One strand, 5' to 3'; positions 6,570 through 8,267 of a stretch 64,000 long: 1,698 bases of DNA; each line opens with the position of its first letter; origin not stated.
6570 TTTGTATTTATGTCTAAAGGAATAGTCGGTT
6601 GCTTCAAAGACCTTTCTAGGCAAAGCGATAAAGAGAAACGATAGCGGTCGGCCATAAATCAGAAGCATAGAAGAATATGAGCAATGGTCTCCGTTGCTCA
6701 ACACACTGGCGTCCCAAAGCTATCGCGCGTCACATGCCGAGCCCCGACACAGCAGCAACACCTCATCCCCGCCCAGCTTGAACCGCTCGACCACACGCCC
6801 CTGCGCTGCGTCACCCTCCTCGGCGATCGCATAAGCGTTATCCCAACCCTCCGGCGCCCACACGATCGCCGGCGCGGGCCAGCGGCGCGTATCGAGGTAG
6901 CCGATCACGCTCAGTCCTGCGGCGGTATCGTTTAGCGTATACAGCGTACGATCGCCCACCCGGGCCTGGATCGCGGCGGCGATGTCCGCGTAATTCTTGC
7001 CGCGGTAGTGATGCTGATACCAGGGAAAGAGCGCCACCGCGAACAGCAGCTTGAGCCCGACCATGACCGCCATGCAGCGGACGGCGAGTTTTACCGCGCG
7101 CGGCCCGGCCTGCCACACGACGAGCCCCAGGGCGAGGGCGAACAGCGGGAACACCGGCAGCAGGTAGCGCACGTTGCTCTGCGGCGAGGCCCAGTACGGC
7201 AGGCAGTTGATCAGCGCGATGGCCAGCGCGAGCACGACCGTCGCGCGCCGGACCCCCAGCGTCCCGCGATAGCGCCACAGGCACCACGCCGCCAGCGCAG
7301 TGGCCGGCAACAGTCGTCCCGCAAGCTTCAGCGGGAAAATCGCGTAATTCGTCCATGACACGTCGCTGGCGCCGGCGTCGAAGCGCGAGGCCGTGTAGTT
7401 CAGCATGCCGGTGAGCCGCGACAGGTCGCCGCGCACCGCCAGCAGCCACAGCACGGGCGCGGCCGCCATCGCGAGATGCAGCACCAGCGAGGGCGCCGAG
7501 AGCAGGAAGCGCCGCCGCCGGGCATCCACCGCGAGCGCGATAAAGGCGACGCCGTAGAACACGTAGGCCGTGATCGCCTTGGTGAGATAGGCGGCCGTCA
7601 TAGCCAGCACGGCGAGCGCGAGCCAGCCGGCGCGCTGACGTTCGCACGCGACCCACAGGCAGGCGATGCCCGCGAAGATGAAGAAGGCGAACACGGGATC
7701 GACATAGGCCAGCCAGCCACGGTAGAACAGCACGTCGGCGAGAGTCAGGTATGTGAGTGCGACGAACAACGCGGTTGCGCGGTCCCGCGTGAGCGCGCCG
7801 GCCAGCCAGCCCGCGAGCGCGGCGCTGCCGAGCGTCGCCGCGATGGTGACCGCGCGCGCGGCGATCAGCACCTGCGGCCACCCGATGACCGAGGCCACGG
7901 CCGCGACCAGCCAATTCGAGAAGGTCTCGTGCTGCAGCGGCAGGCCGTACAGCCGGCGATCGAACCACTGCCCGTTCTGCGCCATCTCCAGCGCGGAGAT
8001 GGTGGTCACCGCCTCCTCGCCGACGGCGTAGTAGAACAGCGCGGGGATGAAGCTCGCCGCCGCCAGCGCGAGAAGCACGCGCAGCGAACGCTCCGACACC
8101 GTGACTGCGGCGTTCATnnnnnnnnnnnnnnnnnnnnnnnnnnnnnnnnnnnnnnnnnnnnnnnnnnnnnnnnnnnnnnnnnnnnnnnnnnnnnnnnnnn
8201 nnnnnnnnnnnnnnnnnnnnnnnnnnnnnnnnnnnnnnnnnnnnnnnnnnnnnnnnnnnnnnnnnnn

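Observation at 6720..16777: msbA-led nine-gene operon mixing ArnC-like, ArnT-like, flippase-like, WecE transaminase, two methyltransferases and an MBOAT pair: candidate undescribed lipid-carrier amino-sugar envelope modification pathway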

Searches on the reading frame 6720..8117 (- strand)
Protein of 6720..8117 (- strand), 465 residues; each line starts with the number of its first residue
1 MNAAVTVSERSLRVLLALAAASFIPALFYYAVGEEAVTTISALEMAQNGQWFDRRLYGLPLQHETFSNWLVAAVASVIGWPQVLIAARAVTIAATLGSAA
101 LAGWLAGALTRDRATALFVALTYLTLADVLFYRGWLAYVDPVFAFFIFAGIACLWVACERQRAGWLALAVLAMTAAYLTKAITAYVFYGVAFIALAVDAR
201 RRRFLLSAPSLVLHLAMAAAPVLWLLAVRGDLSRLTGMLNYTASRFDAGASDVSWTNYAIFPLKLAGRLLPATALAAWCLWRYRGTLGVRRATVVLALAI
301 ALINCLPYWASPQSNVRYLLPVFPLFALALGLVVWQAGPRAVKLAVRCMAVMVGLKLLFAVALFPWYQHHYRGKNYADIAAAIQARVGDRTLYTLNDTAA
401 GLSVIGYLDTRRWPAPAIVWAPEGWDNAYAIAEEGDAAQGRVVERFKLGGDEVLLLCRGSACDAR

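Call 4: search_protein_families(library=pfam, proteins=[window:6720-8117:-], max_evalue=0.01)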
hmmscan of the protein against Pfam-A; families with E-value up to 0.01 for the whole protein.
window:6720-8117:- (465 aa): 1 family
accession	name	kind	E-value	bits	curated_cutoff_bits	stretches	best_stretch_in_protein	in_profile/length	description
PF13231.12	PMT_2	-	0.00028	21.6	26.1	1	66-224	5-159/160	Dolichyl-phosphate-mannose-protein mannosyltransferase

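Call 5: search_protein_families(library=ncbifam, proteins=[window:6720-8117:-], max_evalue=0.01)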
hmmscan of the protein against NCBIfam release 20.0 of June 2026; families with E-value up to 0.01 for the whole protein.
window:6720-8117:- (465 aa): 0 families

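Call 9: find_encoding_contigs(protein=window:6720-8117:-, flank=10000, max_places=6)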
Protein window:6720-8117:- (465 aa): no gene with exactly this product is on record in the collection.

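Call 10: find_homologous_proteins(query=window:6720-8117:-, max_evalue=0.00001)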
Query window:6720-8117:- (465 aa): 143 proteins with E <= 0.00001 among 8000 candidates; the best 120 are listed.
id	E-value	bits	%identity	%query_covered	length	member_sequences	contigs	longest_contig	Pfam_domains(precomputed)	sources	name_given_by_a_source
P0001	3.4e-298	1007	100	100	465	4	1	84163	-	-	-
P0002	6.5e-274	927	92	100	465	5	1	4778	PF02366.25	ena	-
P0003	2.8e-169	582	61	98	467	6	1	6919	-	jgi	jgi:4-amino-4-deoxy-L-arabinose transferase-like glycosyltransferase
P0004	1.0e-126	442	49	98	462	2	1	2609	-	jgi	jgi:hypothetical protein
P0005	1.2e-126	442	50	98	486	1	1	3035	-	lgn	-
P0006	4.2e-125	436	51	97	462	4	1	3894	-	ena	-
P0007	7.7e-125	436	50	98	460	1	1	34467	-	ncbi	-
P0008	8.5e-125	435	50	97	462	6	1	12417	-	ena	-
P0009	8.3e-124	432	51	99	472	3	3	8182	-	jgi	jgi:4-amino-4-deoxy-L-arabinose transferase-like glycosyltransferase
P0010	1.1e-123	432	48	98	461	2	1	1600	-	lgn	-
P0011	1.7e-122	428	48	98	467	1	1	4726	-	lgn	-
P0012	1.3e-121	425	47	98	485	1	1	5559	-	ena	-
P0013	2.6e-121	424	48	98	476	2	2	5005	-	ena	-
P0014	2.7e-120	421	47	98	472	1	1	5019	-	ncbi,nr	ncbi:MAG: hypothetical protein KIT18_08515 [Burkholderiales bacterium]|nr:hypothetical protein [Burk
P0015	5.7e-120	420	47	95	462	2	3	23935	-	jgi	-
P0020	3.8e-116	407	47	97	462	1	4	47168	-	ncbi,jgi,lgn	jgi:4-amino-4-deoxy-L-arabinose transferase-like glycosyltransferase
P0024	1.3e-115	405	45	99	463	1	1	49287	-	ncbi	-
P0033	4.3e-113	397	45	98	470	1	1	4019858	-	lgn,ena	-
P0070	1.4e-105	372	44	98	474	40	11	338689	PF13231.13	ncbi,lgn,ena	-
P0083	4.8e-103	364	43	98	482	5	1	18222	PF13231.13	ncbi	-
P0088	2.9e-102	361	44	96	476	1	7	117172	PF13231.13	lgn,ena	-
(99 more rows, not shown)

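Call 12: find_related_loci(query=A1, collection=genome_contigs, flank=10000)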
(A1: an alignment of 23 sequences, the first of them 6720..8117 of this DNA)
Query A1 (465 aa) in genome_contigs; peptide patterns used: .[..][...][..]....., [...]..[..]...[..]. (x = any residue, [..] = any of these).
227 stretches matched a pattern; 184 encode a relative of the query (tblastn E <= 1e-3); the best 80 are kept; 80 distinct loci.
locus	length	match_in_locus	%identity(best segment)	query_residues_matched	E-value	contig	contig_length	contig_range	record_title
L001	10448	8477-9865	92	1-463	0e+0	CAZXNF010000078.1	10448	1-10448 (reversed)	MAG TPA_asm: uncultured Streptomycetaceae bacterium isolate SRP128246_co1_353 genome assembly, contig: NODE_15881_length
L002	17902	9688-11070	48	5-464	4e-122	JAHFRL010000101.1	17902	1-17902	MAG: Betaproteobacteria bacterium isolate nzgw573 NODE_549_length_17903_cov_16.348217, whole genome shotgun sequence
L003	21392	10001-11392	44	1-462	3e-116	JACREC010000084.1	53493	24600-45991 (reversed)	MAG: Nitrosomonadales bacterium isolate NC_groundwater_1689_Pr3_B-0.1um_58_33 SR-2_scaffold_141_2011122, whole genome sh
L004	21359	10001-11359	47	11-462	5e-116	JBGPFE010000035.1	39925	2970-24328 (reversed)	MAG: Gammaproteobacteria bacterium isolate OBJ_0618_7090110_74 k141_5924124_length_39925_cov_37.9677, whole genome shotg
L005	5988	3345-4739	43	1-464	8e-115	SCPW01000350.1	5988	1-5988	MAG: Gallionella sp. isolate DP16D_bin.1 DP16D_bin.1-91039, whole genome shotgun sequence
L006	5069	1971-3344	43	8-464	4e-114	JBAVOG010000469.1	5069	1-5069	MAG: Burkholderiales bacterium isolate MFD02366_ilm_asm_bin19 k127_204624, whole genome shotgun sequence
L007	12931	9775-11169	42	1-464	3e-113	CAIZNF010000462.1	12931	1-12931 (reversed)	MAG: uncultured Nitrosomonadales bacterium isolate Loc090116-9m_bin-0587 genome assembly, contig: bin-0587:462/722, whol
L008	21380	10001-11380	43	5-463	1e-113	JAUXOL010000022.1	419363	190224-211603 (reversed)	MAG: Gallionella sp. isolate C10_concoct.bin.22 C10_k141_120235, whole genome shotgun sequence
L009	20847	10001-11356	43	9-462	3e-113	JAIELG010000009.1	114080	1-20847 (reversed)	MAG: Burkholderiales bacterium isolate co.spades.CONCOCT.1kb_034 c_000000000033, whole genome shotgun sequence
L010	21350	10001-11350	44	16-464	2e-113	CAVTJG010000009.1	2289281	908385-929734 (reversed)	MAG: uncultured beta proteobacterium isolate MFD05684.bin.1.75 genome assembly, contig: contig_21198, whole genome shotg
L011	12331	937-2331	43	1-464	2e-113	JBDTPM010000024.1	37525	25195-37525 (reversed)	MAG: Gallionella sp. isolate cluster3_bin.199 NODE_2969_length_37525_cov_5.799413, whole genome shotgun sequence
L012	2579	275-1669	45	1-464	1e-116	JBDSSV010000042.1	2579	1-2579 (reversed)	MAG: Burkholderiales bacterium isolate cluster1_bin.542 k127_2825085, whole genome shotgun sequence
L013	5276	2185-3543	50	11-462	1e-111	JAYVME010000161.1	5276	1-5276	MAG: Betaproteobacteria bacterium isolate GL58_Down_metabat_138_sub GL58_Down_metabat_138_sub_160, whole genome shotgun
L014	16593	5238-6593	42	13-464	4e-111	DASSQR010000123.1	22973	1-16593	MAG TPA_asm: Gallionella sp. isolate SMAG_U468 k141_1361026, whole genome shotgun sequence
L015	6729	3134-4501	43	8-463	9e-111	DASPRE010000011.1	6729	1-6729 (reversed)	MAG TPA_asm: Burkholderiales bacterium isolate SMAG_U12217 k141_313749, whole genome shotgun sequence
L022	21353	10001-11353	42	15-464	5e-107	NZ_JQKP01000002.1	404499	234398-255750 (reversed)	Ferriphaselus sp. R-1 DM08DRAFT_scaffold00002.2_C, whole genome shotgun sequence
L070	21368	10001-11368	43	10-464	1e-94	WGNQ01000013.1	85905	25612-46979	MAG: Sideroxydans sp. isolate RI_121 c_000000192497, whole genome shotgun sequence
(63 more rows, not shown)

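Call 30: search_solved_structures(query=A1, max_evalue=1)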
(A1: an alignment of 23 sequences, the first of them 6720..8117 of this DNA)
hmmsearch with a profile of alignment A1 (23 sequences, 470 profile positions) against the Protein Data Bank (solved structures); distinct sequences matched with E-value up to 1: 0.

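Call 37: predict_structure(alignment_id=A1)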
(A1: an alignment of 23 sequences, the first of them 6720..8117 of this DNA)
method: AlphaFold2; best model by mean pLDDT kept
length: 465 residues; sequences in the alignment: 23
mean_pLDDT: 89.2   pTM: 0.90
mean pLDDT of the five models: 89.2, 89.1, 88.6, 87.2, 82.5
residues with pLDDT >= 90: 301; 70-90: 137; 50-70: 23; < 50: 4
segments of 3 or more residues with pLDDT < 50: 1-4
pLDDT, mean of each block of 10 residues (from residue 1): 63 96 92 84 90 87 83 94 92 96 97 96 93 74 96 98 97 93 91 97 97 95 86 80 67 71 92 95 78 96 87 75 97 93 95 94 90 89 92 91 92 91 90 87 88 92 77
secondary structure, 60 per line:
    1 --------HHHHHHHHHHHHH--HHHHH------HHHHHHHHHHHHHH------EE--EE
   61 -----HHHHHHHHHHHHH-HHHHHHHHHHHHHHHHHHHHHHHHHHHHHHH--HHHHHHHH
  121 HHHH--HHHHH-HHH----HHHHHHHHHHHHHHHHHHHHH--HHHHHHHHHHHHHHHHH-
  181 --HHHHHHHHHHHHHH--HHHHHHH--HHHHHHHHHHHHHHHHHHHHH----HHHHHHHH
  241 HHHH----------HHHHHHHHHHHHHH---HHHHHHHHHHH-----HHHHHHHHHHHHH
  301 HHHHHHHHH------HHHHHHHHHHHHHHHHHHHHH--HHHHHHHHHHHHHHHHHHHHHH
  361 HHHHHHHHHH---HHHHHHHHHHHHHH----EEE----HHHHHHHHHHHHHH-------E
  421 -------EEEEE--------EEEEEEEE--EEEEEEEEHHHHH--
elements in order: H9-21 H24-28 H35-48 H66-78 H80-110 H113-124 H127-131 H140-160 H163-179 H183-196 H199-205 H208-228 H233-244 H255-268 H272-282 H288-309 H316-336 H339-370 H374-387 E392-394 H399-412 E428-432 E441-448 E451-458 H459-463

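Call 40: fold_search(model_id=the predicted structure, library=pdb)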
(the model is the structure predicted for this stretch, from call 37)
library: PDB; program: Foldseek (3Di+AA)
matches with E <= 10: 396; with E <= 0.001: 15
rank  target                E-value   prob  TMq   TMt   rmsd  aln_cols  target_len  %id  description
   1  5f15                  6.4e-10  1.00  0.72  0.63   6.3       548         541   17  Crystal Structure of ArnT from Cupriavidus metallidurans bound to Undecaprenyl phosphate (released 2016-02-17)
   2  5ezm                  1.8e-09  1.00  0.72  0.64   6.0       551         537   17  Crystal Structure of ArnT from Cupriavidus metallidurans in the apo state (released 2016-02-17)
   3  9s6t_A                1.4e-06  1.00  0.60  0.58   6.5       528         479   12  Ternary cryo-EM structure of chicken ALG12 with Dol25-PP-GlcNAc2Man7, Dol25-P-Man, and Fab (released 2026-03-18)
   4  9i5k_A                4.7e-05  1.00  0.49  0.47   7.4       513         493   12  Structure of the Chaetomium thermophilum Pmt4 homodimer (C2 symmetry) (released 2025-12-24)
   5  3waj                  1.1e-04  1.00  0.44  0.28  13.7       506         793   11  Crystal structure of the Archaeoglobus fulgidus oligosaccharyltransferase (O29867_ARCFU) complex with Zn and sulfate (released 2013-10-30)
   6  5ogl_A                1.9e-04  1.00  0.51  0.36   8.8       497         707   11  Structure of bacterial oligosaccharyltransferase PglB in complex with an acceptor peptide and an lipid-linked oligosac (released 2017-10-25)
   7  7e9s_A                2.1e-04  1.00  0.48  0.29  10.0       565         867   11  Archaeal oligosaccharyltransferase AglB from Archaeoglobus fulgidus in complex with an inhibitory peptide and a dolich (released 2021-09-08)
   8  5gmy_A                2.3e-04  1.00  0.43  0.27  13.7       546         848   11  Crystal structure of the Archaeoglobus fulgidus oligosaccharyltransferase (O29867_ARCFU) tethered with an acceptor pep (released 2017-02-01)
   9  3wak                  2.4e-04  1.00  0.43  0.26  13.4       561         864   11  Crystal structure of the Archaeoglobus fulgidus oligosaccharyltransferase (O29867_ARCFU) in the apo form (released 2013-10-30)
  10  6ftg_5                2.8e-04  1.00  0.48  0.37  11.8       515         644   12  Subtomogram average of OST-containing ribosome-translocon complexes from canine rough microsomal membranes (released 2018-03-21)
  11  9s6s_A                2.8e-04  1.00  0.53  0.47   9.8       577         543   12  Ternary cryo-EM structure of human ALG9 with Dol25-PP-GlcNAc2Man6, Dol25-P-Man and Fab (released 2026-03-18)
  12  6gxc_A                4.9e-04  1.00  0.51  0.36   8.8       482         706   13  Bacterial oligosaccharyltransferase PglB in complex with an inhibitory peptide and a reactive lipid-linked oligosaccha (released 2018-11-14)
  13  8b6l_I                5.4e-04  1.00  0.51  0.36  14.5       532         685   10  Subtomogram average of the human Sec61-TRAP-OSTA-translocon (released 2022-12-07)
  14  9dlf_C                8.7e-04  1.00  0.51  0.40   8.9       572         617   12  Arabinosyltransferase AftB in complex with Fab_B3 (released 2025-06-25)
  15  6s7t_A                9.1e-04  1.00  0.46  0.33  12.2       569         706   11  Cryo-EM structure of human oligosaccharyltransferase complex OST-B (released 2019-12-18)
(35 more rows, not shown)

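Call 41: list_cluster_members(proteins=[P0033, P0070, P0020, P0007, P0024, P0083, P0088, P0002])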
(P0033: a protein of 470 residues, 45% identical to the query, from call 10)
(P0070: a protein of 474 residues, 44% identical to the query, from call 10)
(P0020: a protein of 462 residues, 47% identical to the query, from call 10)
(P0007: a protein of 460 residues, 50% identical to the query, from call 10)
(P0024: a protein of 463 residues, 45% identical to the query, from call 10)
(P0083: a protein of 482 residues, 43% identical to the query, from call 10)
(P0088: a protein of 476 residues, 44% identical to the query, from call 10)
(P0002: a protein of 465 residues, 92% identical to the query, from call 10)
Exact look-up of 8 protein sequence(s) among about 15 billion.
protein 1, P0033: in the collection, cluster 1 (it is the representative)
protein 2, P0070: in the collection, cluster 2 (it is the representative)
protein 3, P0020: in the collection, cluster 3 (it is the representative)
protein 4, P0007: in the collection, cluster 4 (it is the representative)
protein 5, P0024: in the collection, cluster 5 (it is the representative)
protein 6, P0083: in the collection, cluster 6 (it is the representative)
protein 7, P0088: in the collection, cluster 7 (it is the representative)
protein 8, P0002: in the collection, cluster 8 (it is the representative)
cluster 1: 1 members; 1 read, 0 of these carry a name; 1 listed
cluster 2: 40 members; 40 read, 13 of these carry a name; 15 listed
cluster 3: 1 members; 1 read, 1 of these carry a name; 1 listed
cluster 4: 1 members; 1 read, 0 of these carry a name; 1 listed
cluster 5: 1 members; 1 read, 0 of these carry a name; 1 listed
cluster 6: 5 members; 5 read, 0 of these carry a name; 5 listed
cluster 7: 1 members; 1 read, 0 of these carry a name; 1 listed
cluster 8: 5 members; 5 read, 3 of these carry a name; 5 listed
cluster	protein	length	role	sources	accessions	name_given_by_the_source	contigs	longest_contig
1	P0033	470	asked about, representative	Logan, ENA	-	-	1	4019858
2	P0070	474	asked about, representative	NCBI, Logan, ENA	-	-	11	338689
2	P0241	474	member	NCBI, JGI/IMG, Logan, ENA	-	4-amino-4-deoxy-L-arabinose transferase-like glycosyltransferase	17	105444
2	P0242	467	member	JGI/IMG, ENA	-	4-amino-4-deoxy-L-arabinose transferase-like glycosyltransferase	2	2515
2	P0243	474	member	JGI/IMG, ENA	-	4-amino-4-deoxy-L-arabinose transferase-like glycosyltransferase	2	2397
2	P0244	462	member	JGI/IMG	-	4-amino-4-deoxy-L-arabinose transferase-like glycosyltransferase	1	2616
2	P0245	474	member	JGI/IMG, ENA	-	4-amino-4-deoxy-L-arabinose transferase-like glycosyltransferase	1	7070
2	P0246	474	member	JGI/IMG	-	4-amino-4-deoxy-L-arabinose transferase-like glycosyltransferase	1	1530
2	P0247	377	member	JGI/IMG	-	4-amino-4-deoxy-L-arabinose transferase-like glycosyltransferase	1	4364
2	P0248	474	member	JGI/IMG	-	4-amino-4-deoxy-L-arabinose transferase-like glycosyltransferase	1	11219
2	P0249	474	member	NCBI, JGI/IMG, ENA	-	4-amino-4-deoxy-L-arabinose transferase-like glycosyltransferase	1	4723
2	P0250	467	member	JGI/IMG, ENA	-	4-amino-4-deoxy-L-arabinose transferase-like glycosyltransferase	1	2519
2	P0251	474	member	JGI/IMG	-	4-amino-4-deoxy-L-arabinose transferase-like glycosyltransferase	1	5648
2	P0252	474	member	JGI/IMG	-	4-amino-4-deoxy-L-arabinose transferase-like glycosyltransferase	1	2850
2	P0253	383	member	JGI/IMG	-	4-amino-4-deoxy-L-arabinose transferase-like glycosyltransferase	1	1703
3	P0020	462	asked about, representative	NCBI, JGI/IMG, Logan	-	4-amino-4-deoxy-L-arabinose transferase-like glycosyltransferase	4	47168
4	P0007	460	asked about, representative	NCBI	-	-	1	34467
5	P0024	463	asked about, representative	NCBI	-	-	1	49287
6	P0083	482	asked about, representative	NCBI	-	-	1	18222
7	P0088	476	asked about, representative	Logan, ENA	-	-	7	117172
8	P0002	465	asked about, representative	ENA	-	-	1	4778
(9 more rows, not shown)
